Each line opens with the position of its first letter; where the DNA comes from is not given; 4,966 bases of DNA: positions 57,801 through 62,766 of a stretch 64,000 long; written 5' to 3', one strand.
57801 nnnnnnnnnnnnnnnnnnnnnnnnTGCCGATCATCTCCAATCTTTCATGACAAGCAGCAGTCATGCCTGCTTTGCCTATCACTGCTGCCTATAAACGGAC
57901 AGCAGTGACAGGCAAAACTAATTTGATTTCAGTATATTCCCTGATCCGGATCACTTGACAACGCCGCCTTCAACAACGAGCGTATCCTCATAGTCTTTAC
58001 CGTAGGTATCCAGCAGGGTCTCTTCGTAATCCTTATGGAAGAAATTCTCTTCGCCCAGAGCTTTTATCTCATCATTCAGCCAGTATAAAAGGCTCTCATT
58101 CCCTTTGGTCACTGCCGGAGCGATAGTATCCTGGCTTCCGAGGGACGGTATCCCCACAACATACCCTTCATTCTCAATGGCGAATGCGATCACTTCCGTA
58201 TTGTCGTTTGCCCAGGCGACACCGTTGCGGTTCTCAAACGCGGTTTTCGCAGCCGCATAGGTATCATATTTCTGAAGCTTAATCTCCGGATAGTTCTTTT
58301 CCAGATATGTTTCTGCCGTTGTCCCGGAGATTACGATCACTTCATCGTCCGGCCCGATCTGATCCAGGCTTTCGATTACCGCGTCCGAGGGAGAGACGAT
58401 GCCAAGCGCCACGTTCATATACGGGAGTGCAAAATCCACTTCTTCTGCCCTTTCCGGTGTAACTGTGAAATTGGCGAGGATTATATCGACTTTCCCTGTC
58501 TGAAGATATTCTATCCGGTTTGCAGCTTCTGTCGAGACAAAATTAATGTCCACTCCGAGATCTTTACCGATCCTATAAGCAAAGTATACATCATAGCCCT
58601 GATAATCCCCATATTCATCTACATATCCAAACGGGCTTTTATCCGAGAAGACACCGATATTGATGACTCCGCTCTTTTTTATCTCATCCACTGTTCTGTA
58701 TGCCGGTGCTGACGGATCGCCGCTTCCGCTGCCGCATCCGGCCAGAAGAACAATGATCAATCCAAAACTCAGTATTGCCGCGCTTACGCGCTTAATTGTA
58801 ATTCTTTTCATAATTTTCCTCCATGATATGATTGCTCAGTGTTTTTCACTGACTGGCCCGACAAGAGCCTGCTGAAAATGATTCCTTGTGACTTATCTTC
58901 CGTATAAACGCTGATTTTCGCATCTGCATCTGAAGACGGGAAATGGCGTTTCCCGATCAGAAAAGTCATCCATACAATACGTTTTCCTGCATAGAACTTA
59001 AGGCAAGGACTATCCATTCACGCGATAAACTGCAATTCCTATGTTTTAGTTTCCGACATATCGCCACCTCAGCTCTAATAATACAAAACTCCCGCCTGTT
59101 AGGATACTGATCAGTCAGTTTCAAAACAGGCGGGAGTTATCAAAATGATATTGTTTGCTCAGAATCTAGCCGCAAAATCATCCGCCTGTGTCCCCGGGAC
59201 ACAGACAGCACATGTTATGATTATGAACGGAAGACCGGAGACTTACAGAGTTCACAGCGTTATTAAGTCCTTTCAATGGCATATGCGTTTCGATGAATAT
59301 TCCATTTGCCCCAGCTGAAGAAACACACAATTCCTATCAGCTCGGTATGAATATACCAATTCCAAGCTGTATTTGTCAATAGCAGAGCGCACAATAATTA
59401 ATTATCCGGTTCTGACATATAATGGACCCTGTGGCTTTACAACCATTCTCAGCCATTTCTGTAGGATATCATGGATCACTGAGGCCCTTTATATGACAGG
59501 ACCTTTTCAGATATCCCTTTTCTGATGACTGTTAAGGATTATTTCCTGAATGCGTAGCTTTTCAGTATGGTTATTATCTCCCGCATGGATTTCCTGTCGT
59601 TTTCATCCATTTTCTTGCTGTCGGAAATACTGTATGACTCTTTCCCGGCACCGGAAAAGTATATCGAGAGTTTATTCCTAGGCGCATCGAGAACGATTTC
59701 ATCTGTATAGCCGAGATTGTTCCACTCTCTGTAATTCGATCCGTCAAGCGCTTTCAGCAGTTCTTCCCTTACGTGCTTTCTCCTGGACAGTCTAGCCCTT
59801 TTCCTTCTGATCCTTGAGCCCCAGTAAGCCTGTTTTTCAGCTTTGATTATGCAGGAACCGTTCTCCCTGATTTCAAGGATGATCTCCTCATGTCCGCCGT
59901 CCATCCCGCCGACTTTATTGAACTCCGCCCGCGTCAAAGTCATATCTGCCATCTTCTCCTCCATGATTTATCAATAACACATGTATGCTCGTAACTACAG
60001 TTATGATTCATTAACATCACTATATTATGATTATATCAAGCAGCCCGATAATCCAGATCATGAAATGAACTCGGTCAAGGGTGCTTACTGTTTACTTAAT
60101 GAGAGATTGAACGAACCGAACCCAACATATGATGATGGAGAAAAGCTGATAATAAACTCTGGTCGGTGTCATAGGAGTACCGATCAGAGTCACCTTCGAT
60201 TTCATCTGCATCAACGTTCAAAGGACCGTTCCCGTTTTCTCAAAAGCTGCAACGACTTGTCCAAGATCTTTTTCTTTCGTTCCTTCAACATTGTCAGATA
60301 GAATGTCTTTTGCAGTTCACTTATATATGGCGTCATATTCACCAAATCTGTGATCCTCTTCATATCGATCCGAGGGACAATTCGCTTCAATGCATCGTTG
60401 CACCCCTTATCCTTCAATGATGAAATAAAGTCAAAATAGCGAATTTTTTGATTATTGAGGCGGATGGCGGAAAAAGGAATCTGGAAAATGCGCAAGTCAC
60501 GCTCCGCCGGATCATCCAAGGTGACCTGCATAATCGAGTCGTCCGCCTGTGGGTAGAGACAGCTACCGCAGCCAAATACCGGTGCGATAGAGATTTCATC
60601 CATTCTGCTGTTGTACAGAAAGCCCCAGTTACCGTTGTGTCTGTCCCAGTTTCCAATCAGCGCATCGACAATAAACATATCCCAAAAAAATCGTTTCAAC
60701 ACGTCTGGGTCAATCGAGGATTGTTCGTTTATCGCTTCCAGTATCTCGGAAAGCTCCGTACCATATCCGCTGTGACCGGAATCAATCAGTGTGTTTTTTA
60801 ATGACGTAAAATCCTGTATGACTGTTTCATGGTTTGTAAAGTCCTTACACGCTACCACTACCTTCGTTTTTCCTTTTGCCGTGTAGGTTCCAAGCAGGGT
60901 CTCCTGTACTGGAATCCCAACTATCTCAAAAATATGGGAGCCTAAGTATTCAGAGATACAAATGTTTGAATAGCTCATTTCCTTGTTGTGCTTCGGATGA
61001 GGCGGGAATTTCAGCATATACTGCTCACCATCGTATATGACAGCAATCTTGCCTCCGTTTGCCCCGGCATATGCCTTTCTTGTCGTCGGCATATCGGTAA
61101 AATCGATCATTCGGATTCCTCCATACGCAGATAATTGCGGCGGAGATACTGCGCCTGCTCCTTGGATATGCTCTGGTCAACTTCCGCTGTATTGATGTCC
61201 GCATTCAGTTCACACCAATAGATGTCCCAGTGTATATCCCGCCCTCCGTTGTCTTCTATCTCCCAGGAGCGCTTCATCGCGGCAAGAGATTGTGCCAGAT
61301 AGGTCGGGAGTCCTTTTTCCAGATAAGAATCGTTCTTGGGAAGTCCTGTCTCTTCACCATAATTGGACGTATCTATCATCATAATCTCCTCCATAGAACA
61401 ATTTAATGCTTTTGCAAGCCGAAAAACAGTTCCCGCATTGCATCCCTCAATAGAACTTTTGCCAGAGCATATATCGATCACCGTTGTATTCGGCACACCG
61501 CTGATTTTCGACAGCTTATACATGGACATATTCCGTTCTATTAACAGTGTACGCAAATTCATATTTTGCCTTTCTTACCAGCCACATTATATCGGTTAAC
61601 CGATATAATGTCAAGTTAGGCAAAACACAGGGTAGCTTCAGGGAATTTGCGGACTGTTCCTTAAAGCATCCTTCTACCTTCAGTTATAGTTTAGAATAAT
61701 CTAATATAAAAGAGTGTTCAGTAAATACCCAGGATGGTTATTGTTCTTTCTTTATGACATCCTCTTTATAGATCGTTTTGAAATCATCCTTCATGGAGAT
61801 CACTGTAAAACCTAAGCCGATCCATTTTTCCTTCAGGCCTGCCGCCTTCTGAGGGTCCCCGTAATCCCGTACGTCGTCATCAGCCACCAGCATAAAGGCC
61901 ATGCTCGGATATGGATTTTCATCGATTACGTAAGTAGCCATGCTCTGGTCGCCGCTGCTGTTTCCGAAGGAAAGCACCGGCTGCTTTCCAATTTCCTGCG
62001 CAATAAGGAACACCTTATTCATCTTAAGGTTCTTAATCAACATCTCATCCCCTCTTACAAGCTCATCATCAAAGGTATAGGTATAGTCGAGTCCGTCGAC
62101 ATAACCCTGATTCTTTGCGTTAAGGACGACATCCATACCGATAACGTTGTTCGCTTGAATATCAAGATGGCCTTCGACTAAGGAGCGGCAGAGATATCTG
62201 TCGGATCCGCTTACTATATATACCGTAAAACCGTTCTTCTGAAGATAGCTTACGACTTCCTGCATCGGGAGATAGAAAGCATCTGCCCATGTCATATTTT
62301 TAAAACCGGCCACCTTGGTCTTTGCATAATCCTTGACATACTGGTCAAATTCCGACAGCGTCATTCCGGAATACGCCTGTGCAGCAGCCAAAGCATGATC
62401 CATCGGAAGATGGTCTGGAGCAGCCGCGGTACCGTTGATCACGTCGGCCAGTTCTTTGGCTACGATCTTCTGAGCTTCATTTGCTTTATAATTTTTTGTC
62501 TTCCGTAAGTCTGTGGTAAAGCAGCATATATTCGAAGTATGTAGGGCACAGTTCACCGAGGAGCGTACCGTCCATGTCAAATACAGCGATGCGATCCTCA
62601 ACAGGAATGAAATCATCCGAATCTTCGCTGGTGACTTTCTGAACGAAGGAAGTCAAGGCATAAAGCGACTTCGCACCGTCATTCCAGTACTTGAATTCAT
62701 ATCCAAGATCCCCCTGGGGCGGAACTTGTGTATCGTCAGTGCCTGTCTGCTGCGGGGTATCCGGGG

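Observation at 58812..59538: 727-bp gene-free leader with promoter, alternative hairpins and a 14-bp terminator: unclassified attenuator/riboswitch (or sRNA) controlling an amino-acid ABC operon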

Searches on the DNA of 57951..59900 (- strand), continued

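Call 70: search_with_rna_model(model_id=R1, sources=[window, L001, L002, L003, L004, L005, L006, L007, L008, L009, L010, L011, L012, L013, L014, L015, L016, L017, L018, L019, L020, L021, L022, L023, L024, L025, L026, L027, L028, L029, L030, L031, L032, L033, L034, L035, L036, L037, L038, L039, L040, L041, L042, L043, L044, L045, L046, L047, L048, L049, L050, L051, L052, L053, L054, L055, L056, L057, L058, L059, L060, L061, L062, L063, L064, L065, L066, L067, L068, L069, L070, L071, L072, L073, L074, L075, L076, L077, L078, L079, L080, L081, L082, L083], max_evalue=0.01)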
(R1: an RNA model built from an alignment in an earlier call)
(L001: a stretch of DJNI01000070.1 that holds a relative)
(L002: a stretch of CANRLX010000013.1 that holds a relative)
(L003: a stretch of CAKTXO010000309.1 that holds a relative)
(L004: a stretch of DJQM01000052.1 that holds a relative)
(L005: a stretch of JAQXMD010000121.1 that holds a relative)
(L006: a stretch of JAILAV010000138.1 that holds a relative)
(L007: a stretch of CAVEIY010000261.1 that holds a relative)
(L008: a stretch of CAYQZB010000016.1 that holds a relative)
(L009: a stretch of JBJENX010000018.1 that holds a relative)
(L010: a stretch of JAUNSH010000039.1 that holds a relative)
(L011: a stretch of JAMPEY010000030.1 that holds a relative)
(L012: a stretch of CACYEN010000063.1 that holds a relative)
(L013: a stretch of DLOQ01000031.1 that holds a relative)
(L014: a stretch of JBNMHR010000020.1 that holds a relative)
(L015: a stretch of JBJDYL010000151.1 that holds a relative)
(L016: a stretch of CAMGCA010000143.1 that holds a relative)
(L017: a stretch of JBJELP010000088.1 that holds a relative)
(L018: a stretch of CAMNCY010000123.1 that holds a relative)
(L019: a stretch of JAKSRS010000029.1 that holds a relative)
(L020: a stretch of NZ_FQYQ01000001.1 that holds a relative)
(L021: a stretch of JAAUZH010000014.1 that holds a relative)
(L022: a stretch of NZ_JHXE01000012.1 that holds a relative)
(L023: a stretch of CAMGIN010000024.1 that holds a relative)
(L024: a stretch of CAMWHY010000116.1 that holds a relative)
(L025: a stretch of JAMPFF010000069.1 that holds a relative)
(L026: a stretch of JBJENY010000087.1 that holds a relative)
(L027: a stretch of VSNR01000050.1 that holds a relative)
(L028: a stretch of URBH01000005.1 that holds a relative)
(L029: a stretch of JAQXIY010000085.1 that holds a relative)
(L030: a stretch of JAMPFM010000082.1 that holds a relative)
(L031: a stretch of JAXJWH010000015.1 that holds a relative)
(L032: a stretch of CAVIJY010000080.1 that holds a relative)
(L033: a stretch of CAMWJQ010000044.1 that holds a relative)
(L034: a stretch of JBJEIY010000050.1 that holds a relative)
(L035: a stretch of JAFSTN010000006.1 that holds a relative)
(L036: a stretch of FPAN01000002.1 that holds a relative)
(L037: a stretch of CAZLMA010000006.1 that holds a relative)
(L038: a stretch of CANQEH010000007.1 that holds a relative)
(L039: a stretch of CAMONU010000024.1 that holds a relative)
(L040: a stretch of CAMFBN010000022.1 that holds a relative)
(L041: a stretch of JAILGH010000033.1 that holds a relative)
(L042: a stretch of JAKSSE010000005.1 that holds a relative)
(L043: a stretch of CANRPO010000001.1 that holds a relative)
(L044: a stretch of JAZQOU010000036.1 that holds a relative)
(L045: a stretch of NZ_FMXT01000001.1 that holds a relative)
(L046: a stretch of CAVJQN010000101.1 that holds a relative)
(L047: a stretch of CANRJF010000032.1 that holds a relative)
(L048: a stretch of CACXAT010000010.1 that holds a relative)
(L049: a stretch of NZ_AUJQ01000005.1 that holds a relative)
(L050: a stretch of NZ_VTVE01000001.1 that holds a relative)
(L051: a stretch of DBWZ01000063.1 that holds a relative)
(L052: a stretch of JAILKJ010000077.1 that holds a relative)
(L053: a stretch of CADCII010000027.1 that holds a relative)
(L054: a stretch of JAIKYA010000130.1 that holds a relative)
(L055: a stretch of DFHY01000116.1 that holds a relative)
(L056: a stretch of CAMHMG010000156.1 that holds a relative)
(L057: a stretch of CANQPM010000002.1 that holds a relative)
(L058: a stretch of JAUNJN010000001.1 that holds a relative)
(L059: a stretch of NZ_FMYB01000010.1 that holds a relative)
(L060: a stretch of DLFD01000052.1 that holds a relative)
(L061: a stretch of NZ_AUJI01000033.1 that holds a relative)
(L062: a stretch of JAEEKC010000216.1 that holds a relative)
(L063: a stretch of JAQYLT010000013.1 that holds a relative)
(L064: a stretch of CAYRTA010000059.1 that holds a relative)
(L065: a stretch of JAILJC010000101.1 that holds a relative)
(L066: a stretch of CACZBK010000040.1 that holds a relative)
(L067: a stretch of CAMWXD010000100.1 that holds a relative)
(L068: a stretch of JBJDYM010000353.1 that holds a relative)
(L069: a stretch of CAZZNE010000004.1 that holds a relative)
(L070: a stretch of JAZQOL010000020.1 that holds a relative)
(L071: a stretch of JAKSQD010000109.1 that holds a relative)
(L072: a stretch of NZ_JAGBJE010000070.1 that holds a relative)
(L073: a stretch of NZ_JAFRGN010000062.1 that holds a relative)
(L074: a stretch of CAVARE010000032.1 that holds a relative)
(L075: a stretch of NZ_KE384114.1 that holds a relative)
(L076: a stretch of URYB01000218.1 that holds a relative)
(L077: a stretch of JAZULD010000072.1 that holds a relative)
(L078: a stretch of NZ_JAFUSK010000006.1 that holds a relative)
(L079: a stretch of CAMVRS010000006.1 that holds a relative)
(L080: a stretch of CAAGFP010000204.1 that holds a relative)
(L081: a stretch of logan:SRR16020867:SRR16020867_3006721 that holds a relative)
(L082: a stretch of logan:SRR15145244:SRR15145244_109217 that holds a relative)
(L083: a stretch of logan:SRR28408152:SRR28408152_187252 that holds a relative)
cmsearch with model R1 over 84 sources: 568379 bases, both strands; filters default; matches with E-value up to 0.01: 50.
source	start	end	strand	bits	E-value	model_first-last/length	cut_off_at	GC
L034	2786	2931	+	158.6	5.7e-33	1-146/146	no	0.46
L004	2631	2775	+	150.2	4.3e-31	1-146/146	no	0.5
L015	2811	2956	+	149.4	6.6e-31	1-146/146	no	0.51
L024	2781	2926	+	149.3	6.9e-31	1-146/146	no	0.38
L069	2713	2858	+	147.9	1.4e-30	1-146/146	no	0.46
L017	2786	2938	+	146.9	2.3e-30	1-146/146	no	0.49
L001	471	616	+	146.4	3.1e-30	1-146/146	no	0.5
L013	2787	2931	+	146.1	3.7e-30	1-146/146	no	0.43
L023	1579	1724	+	145.8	4.2e-30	1-146/146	no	0.49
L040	2813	2957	+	145.4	5.3e-30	1-146/146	no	0.52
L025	294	439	+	143.2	1.6e-29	1-146/146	no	0.43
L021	2790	2935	+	142.7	2.1e-29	1-146/146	no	0.45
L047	2792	2937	+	142.3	2.5e-29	1-146/146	no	0.45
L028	251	396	+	142.2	2.6e-29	1-146/146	no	0.49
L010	2812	2957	+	142.2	2.8e-29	1-146/146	no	0.52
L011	2792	2937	+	140.5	6.5e-29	1-146/146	no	0.43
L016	379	524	+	139.7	9.6e-29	1-146/146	no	0.53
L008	2786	2931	+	139.5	1.1e-28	1-146/146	no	0.39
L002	2789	2934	+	139.5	1.1e-28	1-146/146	no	0.48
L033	2737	2888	+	136.5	5.2e-28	1-146/146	no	0.44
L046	2823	2973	+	136.4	5.3e-28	1-146/146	no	0.47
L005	1729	1872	+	135.8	7.3e-28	1-146/146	no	0.5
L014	2803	2948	+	133.4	2.5e-27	1-146/146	no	0.49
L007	2795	2941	+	133.2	2.7e-27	1-146/146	no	0.52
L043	2782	2927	+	129.7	1.7e-26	1-146/146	no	0.48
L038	2790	2935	+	125.1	1.8e-25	1-146/146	no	0.57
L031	2808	2951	+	124.4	2.6e-25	1-146/146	no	0.42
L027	2760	2906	+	124.4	2.7e-25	1-146/146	no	0.46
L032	141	291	+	121.7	1.1e-24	1-146/146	no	0.44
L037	2804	2945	+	93.8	1.9e-18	1-146/146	no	0.54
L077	2693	2836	+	83.9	3.2e-16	1-146/146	no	0.5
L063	2731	2858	+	83.4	4.1e-16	1-146/146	no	0.59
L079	2714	2854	+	75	3e-14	1-146/146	no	0.46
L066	2720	2860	+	72.9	8.9e-14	1-146/146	no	0.49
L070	2747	2887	+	69.6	4.9e-13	1-146/146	no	0.43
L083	88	222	+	69.5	5.2e-13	1-146/146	no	0.48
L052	2781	2916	+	67.5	1.5e-12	1-146/146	no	0.51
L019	2796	2931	+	66.1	3.1e-12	1-146/146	no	0.43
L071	1453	1577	+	65.5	4.2e-12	1-146/146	no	0.53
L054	2791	2927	+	65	5.4e-12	1-146/146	no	0.52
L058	2164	2293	+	63.8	9.8e-12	1-146/146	no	0.43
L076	448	585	+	61.1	3.9e-11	1-146/146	no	0.45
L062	2719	2857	+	60.3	5.9e-11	1-146/146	no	0.49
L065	2641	2778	+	58.5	1.6e-10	1-146/146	no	0.49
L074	2758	2893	+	57.5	2.6e-10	1-146/146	no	0.43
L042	2805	2932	+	55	9.4e-10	1-146/146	no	0.45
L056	2659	2795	+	54.5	1.2e-09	1-146/146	no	0.45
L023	954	1089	-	45.4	1.3e-07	1-146/146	no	0.57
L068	1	53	+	42.6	5.4e-07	94-146/146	5'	0.55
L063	2068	2201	-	27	0.0018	1-146/146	no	0.64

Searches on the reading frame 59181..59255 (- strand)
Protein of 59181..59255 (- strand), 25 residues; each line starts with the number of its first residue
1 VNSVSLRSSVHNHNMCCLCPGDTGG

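Call 79: search_protein_families(library=ncbifam, proteins=[window:59181-59255:-], max_evalue=10)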
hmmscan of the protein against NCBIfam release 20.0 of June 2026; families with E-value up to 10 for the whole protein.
seq(25 aa): 0 families

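Call 80: search_protein_families(library=pfam, proteins=[window:59181-59255:-], max_evalue=10)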
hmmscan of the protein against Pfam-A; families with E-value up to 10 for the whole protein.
seq(25 aa): 0 families

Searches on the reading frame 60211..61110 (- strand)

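Call 7: search_protein_families(library=pfam, proteins=[window:60211-61110:-])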
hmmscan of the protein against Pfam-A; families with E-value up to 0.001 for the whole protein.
window:60211-61110:- (299 aa): 1 family
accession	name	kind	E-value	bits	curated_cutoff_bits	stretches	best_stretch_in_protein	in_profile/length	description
PF07804.18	HipA_C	-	2e-10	41.1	30.5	1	21-207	9-183/213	HipA-like C-terminal domain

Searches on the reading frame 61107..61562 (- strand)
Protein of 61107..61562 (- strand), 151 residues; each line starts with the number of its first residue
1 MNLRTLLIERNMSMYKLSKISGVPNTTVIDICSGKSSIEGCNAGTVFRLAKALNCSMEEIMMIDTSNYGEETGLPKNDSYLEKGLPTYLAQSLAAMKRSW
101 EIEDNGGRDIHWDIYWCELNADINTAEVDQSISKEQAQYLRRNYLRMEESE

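Call 7: search_protein_families(library=pfam, proteins=[window:61107-61562:-])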
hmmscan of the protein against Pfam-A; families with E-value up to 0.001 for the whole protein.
window:61107-61562:- (151 aa): 2 families
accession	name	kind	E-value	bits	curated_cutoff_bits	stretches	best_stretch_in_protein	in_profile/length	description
PF13443.12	HTH_26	-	1.1e-09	38.9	22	1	2-61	1-58/63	Cro/C1-type HTH DNA-binding domain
PF01381.28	HTH_3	-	2.8e-07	30.9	23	1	3-60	1-55/55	Helix-turn-helix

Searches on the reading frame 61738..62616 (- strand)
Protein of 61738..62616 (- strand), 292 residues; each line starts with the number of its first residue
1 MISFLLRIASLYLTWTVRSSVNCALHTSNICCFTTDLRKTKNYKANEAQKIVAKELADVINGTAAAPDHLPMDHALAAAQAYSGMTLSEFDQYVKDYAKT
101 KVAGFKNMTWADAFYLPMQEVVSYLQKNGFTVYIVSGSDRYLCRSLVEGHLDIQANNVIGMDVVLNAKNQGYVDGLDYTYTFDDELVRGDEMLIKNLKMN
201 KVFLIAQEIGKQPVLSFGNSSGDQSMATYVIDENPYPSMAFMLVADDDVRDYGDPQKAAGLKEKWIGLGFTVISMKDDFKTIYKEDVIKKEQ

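Call 7: search_protein_families(library=pfam, proteins=[window:61738-62616:-])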
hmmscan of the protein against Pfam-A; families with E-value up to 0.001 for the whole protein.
window:61738-62616:- (292 aa): 1 family
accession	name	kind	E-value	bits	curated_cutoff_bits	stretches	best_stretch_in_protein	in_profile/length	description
PF12710.13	HAD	-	0.0009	20.2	27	0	89-227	57-188/189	haloacid dehalogenase-like hydrolase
